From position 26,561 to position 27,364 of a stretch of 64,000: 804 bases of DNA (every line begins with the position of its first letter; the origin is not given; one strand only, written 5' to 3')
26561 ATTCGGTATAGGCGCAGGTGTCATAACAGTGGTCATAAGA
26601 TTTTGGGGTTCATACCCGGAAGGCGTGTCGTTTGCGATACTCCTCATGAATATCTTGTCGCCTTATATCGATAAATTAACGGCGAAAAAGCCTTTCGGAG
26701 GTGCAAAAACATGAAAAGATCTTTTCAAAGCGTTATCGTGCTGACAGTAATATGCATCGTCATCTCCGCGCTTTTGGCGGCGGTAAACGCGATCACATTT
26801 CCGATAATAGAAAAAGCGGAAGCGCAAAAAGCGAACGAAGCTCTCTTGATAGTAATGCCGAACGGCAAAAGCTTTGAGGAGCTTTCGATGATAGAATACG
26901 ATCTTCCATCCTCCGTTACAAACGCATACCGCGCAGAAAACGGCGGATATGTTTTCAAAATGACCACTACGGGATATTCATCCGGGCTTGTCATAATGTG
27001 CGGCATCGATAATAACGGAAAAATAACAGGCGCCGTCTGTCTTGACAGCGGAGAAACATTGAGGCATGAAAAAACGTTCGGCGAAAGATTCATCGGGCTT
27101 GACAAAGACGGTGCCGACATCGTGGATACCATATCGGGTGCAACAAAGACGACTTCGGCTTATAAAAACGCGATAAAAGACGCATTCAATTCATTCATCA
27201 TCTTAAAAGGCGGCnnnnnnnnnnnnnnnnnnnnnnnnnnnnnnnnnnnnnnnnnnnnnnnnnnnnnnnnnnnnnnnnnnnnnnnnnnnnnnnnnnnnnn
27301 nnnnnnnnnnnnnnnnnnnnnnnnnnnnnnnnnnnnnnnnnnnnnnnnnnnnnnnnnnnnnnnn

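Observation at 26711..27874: RnfG nearly twice normal length, with two complete FMN-binding domains and two SGAT flavinylation sites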

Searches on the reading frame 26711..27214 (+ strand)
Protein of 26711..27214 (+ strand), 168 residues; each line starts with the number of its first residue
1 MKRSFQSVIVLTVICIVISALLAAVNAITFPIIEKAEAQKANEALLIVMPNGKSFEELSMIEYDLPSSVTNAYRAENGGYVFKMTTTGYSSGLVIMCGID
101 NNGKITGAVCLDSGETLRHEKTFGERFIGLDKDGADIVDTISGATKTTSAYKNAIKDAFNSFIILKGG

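Call 5: search_protein_families(library=pfam, proteins=[window:26711-27214:+], max_evalue=10)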
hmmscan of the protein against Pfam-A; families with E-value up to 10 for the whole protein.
seq(168 aa): 2 families
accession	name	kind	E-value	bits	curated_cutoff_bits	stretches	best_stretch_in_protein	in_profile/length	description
PF04205.19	FMN_bind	-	9.2e-11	42.7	22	1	88-159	1-76/77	FMN-binding domain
PF16934.11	Mersacidin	-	3.2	8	27.6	1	52-60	2-10/34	Two-component Enterococcus faecalis cytolysin (EFC)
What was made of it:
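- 26861..27214 (+): D1, the membrane-proximal canonical RnfG flavin domain (aa 51-168). Pfam FMN_bind covers aa 88-159. Predicted FMN attachment at T145 (nt 27143-27145). Pfam 42.7 bits (call 5).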
